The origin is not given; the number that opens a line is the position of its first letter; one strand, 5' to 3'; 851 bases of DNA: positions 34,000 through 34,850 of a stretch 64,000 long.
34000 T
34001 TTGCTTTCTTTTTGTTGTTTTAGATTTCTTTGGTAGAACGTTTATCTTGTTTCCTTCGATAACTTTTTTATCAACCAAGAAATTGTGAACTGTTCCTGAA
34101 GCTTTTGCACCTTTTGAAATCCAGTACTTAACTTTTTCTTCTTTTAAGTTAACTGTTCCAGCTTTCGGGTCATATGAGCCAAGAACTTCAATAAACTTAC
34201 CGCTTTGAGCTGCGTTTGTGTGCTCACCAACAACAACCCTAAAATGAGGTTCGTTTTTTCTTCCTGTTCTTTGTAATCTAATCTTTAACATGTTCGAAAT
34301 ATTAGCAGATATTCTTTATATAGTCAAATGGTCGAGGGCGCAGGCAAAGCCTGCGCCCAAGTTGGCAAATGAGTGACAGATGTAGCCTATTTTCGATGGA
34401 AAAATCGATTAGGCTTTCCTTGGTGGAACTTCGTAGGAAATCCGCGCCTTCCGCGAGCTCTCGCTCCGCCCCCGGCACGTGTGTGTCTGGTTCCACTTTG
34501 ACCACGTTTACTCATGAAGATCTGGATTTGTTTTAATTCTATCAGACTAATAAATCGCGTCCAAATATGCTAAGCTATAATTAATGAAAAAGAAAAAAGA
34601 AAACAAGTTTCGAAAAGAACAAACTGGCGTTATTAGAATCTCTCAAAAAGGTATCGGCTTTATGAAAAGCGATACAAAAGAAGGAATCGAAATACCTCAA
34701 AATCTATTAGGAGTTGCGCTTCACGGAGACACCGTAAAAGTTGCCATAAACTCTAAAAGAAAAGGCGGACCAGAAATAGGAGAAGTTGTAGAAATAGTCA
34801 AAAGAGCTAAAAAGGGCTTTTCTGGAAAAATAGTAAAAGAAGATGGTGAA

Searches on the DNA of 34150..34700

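Call 4: search_rna_families(source=window, start=34150, end=34700, threshold=evalue, max_evalue=10, show_alignments=5)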
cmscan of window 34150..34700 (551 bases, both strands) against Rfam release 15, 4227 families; matches with E-value up to 10: 0.
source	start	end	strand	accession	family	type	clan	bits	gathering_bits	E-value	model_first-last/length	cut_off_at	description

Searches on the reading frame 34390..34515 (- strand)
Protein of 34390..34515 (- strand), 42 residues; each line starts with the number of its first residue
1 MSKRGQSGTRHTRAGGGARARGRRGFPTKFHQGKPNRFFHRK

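Call 14: search_protein_families(library=pfam, proteins=[window:34390-34515:-], max_evalue=10)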
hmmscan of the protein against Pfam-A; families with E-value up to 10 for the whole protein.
seq(42 aa): 0 families

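Call 15: search_protein_families(library=ncbifam, proteins=[window:34390-34515:-], max_evalue=10)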
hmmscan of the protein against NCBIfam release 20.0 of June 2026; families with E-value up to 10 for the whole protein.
seq(42 aa): 0 families

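Call 16: find_homologous_proteins(query=window:34390-34515:-, max_evalue=10)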
Query seq(42 aa) (42 aa): 1 proteins with E <= 10 among 1 candidates.
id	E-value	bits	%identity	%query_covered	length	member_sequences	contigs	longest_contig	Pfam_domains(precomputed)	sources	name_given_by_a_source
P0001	7.6e-19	83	100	100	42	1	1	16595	-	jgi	jgi:hypothetical protein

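Call 20: search_solved_structures(query=A1, max_evalue=10, show_alignments=5)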
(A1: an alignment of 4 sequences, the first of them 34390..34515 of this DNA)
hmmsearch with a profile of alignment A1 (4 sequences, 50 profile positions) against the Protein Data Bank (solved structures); distinct sequences matched with E-value up to 10: 0.

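Call 25: find_related_loci(query=A1, collection=metagenome_contigs, flank=3000)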
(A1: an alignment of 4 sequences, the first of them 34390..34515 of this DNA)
Query A1 (42 aa) in metagenome_contigs; peptide patterns used: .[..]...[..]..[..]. (x = any residue, [..] = any of these).
600 stretches matched a pattern (row limit reached: there are more); 1 encode a relative of the query (tblastn E <= 1e-3); 1 distinct loci.
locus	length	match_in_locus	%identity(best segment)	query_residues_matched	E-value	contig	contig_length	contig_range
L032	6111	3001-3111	55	1-38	9e-9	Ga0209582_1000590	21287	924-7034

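Call 30: find_homologous_proteins(query=A3, max_evalue=1)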
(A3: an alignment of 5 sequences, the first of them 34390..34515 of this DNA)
Query A3 (5 sequences) (42 aa, profile of the alignment): 3 proteins with E <= 1 among 57 candidates.
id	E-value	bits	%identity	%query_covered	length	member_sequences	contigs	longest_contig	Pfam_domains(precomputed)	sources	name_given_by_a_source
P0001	2.9e-16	77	100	100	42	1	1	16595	-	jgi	jgi:hypothetical protein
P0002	1.8e-15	74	65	88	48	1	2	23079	-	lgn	-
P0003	8.9e-14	69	62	88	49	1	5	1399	-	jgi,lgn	jgi:hypothetical protein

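Call 32: search_protein_representatives(protein=window:34390-34515:-)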
Query: 42 residues. Proteins with E-value up to 0.001 (for the whole library): 0; up to 1e-10: 0; up to 1e-30: 0. The best 0 are listed.

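Call 33: find_encoding_contigs(protein=P0002, flank=3000, max_places=4)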
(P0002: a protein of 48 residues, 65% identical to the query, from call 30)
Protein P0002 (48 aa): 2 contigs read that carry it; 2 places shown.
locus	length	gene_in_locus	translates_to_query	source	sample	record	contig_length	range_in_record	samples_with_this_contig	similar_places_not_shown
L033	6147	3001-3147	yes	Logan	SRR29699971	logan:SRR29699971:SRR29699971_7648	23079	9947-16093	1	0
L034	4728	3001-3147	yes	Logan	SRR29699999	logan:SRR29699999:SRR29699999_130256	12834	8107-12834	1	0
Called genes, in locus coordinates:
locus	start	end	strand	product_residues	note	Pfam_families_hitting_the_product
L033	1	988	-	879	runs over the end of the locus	PF02113:Peptidase_S13 (faint), PF00768:Peptidase_S11, PF13354:Beta-lactamase2, PF02557:VanY, PF09587:PGA_cap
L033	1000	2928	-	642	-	PF08206:OB_RNB (weak), PF17849:OB_Dis3, PF17876:CSD2, PF00773:RNB, PF00575:S1 (weak)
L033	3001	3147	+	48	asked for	-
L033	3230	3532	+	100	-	PF00886:Ribosomal_S16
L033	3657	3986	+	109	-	PF13083:KH_KhpA-B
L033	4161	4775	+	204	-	-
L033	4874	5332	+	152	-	PF00293:NUDIX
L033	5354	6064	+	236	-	PF01746:tRNA_m1G_MT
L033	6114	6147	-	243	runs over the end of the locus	-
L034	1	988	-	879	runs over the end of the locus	PF02113:Peptidase_S13 (faint), PF00768:Peptidase_S11, PF13354:Beta-lactamase2, PF02557:VanY, PF09587:PGA_cap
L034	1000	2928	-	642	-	PF08206:OB_RNB (weak), PF17849:OB_Dis3, PF17876:CSD2, PF00773:RNB, PF00575:S1 (weak)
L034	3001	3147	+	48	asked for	-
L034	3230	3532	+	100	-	PF00886:Ribosomal_S16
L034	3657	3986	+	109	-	PF13083:KH_KhpA-B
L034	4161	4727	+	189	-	?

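Call 34: find_encoding_contigs(protein=P0003, flank=3000, max_places=6)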
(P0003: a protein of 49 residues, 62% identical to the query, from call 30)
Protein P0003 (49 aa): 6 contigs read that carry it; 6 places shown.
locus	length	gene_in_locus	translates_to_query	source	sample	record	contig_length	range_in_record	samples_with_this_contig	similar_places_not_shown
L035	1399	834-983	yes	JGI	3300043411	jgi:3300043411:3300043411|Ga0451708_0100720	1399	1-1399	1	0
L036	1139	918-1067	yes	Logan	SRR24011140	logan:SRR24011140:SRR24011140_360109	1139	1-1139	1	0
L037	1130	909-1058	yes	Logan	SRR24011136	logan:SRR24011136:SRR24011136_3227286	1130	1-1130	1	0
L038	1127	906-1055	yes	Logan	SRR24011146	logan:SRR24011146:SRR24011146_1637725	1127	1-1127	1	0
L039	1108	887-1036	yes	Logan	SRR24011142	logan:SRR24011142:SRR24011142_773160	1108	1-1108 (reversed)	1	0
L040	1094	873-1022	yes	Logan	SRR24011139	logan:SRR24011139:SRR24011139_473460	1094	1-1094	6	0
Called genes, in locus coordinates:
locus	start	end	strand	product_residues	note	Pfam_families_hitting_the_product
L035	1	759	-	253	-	?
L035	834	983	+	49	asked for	-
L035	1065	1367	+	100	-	PF00886:Ribosomal_S16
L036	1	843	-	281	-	?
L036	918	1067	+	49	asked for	-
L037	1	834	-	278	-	?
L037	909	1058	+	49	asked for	-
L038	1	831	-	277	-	?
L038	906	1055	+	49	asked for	-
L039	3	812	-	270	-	?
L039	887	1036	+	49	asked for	-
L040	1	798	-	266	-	?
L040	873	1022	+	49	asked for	-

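Call 56: search_protein_families(library=phrogs, proteins=[window:34390-34515:-], max_evalue=10)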
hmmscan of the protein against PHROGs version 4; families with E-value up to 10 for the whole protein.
seq(42 aa): 0 families

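Call 57: search_protein_families(library=padloc, proteins=[window:34390-34515:-], max_evalue=10)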
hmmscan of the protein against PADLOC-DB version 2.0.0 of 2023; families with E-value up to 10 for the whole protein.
seq(42 aa): 0 families

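Call 61: predict_structure(alignment_id=A7)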
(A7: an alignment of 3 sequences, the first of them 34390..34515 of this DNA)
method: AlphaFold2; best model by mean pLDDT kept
length: 42 residues; sequences in the alignment: 3
mean_pLDDT: 61.3   pTM: 0.12
mean pLDDT of the five models: 61.3, 58.1, 57.3, 55.2, 55.1
residues with pLDDT >= 90: 0; 70-90: 0; 50-70: 41; < 50: 1
segments of 3 or more residues with pLDDT < 50: none
pLDDT, mean of each block of 10 residues (from residue 1): 61 61 62 62 59
secondary structure: DSSP gave nothing for this model
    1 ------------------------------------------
elements in order:
